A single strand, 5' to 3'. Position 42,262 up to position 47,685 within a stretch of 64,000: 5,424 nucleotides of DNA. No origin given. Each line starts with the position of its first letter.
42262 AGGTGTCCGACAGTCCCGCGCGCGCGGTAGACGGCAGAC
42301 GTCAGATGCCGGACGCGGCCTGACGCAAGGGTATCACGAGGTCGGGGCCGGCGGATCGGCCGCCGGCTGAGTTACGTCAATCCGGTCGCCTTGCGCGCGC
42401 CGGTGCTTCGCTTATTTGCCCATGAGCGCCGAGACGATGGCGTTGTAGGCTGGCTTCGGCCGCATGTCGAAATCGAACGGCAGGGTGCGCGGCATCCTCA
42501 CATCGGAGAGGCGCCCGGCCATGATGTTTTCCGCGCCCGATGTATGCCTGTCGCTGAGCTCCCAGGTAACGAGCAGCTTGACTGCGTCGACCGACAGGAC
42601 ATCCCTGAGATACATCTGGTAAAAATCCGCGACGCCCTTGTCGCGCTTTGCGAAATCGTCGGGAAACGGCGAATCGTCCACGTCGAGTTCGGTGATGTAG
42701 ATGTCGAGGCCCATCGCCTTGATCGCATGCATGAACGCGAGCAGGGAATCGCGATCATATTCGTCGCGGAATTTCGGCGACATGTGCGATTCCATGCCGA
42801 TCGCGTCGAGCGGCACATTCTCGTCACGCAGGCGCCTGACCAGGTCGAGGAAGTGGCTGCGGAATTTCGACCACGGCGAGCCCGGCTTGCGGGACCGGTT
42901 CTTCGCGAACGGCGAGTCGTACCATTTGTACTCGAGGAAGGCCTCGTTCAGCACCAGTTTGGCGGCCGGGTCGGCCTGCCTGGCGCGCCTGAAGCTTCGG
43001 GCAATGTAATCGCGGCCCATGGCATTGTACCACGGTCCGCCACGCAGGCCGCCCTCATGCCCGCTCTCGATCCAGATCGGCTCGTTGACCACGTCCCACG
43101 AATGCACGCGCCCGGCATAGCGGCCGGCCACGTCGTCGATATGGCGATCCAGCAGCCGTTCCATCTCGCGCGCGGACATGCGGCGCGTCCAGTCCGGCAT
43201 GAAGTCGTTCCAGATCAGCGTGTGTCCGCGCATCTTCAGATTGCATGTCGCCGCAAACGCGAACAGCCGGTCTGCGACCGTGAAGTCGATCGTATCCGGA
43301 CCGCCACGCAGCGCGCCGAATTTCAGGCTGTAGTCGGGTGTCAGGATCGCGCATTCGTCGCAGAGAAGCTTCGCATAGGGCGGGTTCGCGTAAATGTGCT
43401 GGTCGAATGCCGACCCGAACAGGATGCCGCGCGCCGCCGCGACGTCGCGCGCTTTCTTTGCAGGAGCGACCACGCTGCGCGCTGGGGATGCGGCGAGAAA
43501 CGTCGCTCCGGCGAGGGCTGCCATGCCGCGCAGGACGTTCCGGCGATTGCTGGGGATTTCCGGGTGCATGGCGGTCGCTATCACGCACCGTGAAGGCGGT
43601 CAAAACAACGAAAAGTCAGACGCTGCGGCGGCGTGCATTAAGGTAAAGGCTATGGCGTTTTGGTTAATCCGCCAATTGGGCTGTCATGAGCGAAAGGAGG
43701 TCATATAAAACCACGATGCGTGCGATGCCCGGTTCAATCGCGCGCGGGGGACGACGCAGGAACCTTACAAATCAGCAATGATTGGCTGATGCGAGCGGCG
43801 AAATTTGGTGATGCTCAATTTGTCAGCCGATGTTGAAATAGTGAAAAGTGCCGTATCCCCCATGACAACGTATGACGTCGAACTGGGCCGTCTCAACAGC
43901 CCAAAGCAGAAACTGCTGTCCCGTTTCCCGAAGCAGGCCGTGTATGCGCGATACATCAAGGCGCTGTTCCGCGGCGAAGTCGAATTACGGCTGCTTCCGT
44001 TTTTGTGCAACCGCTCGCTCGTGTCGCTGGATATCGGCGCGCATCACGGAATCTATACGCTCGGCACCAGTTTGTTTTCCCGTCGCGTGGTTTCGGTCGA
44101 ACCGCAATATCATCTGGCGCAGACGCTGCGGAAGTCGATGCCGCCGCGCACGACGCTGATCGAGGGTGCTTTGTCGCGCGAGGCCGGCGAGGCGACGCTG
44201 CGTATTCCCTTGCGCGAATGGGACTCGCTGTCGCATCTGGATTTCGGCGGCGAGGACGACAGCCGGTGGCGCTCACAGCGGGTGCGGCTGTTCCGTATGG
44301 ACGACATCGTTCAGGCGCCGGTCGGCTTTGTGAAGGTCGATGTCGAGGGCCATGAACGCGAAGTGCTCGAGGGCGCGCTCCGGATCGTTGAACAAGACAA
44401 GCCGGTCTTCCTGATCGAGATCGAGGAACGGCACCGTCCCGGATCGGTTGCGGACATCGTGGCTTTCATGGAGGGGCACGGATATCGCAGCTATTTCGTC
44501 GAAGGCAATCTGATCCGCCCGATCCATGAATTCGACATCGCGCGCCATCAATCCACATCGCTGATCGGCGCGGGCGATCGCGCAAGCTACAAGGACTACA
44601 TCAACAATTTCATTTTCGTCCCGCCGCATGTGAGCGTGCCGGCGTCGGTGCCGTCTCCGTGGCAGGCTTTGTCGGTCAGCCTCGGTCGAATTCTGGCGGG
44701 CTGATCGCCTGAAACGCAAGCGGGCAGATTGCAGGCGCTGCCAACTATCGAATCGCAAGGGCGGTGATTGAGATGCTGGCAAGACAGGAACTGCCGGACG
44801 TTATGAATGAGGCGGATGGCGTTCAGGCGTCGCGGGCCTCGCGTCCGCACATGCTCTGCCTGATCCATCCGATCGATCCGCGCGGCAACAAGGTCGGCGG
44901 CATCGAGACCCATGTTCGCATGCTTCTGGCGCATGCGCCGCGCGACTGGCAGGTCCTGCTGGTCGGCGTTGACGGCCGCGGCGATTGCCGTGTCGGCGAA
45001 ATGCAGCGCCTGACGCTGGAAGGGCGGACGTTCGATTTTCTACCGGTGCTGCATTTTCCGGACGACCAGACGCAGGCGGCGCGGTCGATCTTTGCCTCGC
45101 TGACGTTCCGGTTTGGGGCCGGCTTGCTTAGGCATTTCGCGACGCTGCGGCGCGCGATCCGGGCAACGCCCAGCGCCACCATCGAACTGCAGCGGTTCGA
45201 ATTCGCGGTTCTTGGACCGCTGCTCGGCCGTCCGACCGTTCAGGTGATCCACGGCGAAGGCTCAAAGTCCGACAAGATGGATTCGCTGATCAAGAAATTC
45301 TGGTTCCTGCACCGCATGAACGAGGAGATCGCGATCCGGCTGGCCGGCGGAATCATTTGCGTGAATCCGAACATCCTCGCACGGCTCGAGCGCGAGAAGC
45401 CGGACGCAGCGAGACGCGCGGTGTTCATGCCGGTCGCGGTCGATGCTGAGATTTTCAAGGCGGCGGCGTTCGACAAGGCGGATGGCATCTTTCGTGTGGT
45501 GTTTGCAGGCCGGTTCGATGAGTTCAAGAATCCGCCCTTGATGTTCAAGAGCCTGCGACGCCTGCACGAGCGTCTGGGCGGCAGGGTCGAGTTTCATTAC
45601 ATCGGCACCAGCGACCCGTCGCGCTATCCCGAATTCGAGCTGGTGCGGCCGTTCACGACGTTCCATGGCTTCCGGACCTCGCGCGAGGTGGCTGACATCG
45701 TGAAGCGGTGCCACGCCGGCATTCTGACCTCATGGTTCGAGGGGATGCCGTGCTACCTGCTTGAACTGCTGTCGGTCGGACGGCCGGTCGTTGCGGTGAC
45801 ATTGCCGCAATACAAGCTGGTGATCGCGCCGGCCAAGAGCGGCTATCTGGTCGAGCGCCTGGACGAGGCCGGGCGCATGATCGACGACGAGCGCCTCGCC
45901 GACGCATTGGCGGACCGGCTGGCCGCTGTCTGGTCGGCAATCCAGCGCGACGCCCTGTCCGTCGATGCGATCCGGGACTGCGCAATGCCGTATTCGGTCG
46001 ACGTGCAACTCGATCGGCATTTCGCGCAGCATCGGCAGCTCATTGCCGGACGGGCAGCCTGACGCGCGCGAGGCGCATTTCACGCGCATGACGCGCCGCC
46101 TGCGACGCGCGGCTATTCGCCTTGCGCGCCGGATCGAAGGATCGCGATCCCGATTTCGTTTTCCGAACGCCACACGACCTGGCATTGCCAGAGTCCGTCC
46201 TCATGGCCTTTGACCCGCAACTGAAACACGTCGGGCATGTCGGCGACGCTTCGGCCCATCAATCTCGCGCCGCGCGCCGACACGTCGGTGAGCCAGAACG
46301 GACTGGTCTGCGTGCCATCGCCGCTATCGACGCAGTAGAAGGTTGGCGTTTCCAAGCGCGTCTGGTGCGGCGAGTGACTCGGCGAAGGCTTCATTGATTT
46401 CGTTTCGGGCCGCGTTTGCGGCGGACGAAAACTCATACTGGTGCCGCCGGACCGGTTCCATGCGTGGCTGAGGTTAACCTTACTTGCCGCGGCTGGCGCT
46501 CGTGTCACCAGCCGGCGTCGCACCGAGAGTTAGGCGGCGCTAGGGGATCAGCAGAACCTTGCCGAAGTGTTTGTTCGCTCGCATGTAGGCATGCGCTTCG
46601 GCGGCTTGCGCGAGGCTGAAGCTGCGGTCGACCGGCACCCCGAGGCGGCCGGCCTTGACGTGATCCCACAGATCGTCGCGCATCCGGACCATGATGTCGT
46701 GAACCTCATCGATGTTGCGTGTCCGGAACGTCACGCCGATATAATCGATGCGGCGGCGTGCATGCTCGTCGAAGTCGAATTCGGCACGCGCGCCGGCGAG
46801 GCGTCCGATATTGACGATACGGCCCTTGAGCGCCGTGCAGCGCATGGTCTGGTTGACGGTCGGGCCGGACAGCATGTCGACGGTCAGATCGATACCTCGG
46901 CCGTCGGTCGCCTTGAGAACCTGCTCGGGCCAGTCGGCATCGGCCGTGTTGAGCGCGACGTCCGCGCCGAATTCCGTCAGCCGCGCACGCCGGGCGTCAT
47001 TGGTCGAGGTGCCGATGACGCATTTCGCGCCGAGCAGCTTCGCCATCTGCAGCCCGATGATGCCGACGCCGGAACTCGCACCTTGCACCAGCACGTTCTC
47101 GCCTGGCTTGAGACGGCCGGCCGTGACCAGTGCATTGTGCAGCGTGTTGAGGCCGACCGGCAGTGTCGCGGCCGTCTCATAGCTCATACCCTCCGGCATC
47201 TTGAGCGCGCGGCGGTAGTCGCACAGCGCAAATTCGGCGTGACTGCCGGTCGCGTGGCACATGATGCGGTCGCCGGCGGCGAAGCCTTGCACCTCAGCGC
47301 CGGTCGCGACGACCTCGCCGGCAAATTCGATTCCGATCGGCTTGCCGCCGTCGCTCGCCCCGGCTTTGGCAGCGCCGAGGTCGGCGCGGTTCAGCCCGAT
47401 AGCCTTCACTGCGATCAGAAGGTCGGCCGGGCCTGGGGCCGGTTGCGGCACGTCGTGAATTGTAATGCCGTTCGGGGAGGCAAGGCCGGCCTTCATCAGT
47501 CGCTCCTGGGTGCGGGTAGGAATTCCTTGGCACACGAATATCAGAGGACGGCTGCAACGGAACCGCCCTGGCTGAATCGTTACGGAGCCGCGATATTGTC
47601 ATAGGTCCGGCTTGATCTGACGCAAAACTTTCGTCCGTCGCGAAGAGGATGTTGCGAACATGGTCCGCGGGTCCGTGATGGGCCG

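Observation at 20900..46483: CtrA-type motifs in almost every promoter region of the polysaccharide locus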

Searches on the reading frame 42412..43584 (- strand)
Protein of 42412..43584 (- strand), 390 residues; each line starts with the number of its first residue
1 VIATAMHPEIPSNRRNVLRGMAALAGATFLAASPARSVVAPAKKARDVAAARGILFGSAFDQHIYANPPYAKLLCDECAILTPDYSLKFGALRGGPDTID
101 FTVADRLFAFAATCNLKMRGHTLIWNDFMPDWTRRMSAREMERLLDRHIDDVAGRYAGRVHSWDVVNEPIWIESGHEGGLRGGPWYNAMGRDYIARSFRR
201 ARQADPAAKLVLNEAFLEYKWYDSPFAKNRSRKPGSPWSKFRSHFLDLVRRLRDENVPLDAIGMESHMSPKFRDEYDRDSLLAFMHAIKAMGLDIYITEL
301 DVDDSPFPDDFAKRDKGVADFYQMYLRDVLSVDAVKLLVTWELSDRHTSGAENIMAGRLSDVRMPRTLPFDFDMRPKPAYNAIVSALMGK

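Call 8: search_protein_families(library=pfam, proteins=[window:42412-43584:-])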
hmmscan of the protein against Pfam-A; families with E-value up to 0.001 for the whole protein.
window:42412-43584:- (390 aa): 1 family
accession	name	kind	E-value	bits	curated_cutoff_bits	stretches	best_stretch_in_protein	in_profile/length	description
PF00331.26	Glyco_hydro_10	-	1.4e-64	218.7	22.1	1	46-385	3-310/311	Glycosyl hydrolase family 10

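Call 20: find_related_loci(query=window:42412-43584:-, collection=metagenome_contigs, flank=10000)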
Query window:42412-43584:- (390 aa) in metagenome_contigs; peptide patterns used: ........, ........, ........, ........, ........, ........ (x = any residue, [..] = any of these).
76 stretches matched a pattern; 5 encode a relative of the query (tblastn E <= 1e-3); 5 distinct loci.
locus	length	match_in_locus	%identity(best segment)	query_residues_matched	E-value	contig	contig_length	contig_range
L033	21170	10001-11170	99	1-390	0e+0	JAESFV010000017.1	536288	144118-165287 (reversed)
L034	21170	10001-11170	98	1-390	0e+0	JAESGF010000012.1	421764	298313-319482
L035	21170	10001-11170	98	1-390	0e+0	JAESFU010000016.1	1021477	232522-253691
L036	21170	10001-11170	90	1-390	0e+0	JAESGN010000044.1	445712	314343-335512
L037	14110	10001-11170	79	1-390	0e+0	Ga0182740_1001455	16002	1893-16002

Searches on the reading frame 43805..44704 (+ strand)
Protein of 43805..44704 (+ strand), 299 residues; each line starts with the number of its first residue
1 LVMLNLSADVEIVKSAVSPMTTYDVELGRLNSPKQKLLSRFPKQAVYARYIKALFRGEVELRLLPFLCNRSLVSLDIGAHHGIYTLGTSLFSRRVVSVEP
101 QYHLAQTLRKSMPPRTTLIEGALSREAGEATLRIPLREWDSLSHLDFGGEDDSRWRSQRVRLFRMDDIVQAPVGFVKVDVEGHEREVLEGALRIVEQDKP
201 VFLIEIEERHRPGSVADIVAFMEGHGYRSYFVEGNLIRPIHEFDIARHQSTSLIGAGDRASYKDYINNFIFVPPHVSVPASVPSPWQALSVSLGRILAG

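Call 8: search_protein_families(library=pfam, proteins=[window:43805-44704:+])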
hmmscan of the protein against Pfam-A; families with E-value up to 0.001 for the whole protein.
window:43805-44704:+ (299 aa): 1 family
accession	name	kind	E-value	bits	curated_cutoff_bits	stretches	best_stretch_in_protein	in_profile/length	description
PF05050.19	Methyltransf_21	-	5e-15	56.5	22.7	1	76-228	1-172/173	Methyltransferase FkbM domain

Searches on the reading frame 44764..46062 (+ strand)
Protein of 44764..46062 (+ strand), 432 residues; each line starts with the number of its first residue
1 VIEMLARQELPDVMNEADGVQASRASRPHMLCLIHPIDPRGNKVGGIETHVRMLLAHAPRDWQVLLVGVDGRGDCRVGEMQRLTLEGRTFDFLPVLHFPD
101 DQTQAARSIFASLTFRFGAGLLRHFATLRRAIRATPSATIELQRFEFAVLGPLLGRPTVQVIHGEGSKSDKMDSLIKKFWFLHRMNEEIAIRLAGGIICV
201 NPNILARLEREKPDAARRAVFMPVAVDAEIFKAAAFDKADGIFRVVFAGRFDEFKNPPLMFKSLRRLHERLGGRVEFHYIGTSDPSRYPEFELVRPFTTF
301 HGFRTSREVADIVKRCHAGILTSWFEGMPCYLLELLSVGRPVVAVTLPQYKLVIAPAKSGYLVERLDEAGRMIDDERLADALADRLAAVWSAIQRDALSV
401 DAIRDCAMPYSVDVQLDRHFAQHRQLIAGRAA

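Call 8: search_protein_families(library=pfam, proteins=[window:44764-46062:+])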
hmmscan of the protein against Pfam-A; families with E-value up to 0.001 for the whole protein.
window:44764-46062:+ (432 aa): 3 families
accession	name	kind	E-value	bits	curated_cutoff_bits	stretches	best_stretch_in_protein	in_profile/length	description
PF13692.12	Glyco_trans_1_4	-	5.5e-15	56.3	27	1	244-368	3-129/142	Glycosyl transferases group 1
PF00534.26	Glycos_transf_1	-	1e-11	45.1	26.4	1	241-365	14-142/172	Glycosyl transferases group 1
PF13439.12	Glyco_transf_4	-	5.9e-05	23.6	28.5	1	44-229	1-169/170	Glycosyltransferase Family 4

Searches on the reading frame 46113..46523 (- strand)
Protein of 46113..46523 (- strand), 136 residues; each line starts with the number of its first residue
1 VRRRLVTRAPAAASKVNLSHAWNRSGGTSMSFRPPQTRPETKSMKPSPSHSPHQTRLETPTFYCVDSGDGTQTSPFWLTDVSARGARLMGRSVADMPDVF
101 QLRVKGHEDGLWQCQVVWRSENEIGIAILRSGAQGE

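Call 43: search_protein_families(library=pfam, proteins=[window:46113-46523:-], max_evalue=0.1)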
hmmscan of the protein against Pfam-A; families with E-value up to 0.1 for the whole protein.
window:46113-46523:- (136 aa): 1 family
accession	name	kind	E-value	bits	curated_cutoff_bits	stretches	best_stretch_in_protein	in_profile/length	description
PF07238.19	PilZ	-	0.009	16.8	22.5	1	58-128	9-85/102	PilZ domain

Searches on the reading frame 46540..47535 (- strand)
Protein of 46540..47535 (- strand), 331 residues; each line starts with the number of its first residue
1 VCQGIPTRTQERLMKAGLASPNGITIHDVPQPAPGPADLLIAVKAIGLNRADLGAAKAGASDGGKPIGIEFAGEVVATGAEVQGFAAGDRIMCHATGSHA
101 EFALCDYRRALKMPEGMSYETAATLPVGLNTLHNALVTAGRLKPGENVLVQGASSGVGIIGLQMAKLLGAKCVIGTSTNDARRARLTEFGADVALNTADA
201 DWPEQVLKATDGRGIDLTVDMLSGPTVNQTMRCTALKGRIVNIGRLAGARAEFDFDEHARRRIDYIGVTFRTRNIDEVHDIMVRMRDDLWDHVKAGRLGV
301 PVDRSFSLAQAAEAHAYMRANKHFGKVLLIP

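Call 10: search_protein_families(library=pfam, proteins=[window:46540-47535:-])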
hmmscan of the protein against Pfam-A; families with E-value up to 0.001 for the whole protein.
window:46540-47535:- (331 aa): 3 families
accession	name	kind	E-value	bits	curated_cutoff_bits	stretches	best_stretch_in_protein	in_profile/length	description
PF00107.32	ADH_zinc_N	-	1.5e-24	86.9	31.8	1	156-279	1-124/129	Zinc-binding dehydrogenase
PF13602.12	ADH_zinc_N_2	-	2.2e-19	71.1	27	1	190-329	2-134/134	Zinc-binding dehydrogenase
PF08240.17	ADH_N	-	4.1e-11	43.5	23.5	1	35-114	1-103/104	Alcohol dehydrogenase GroES-like domain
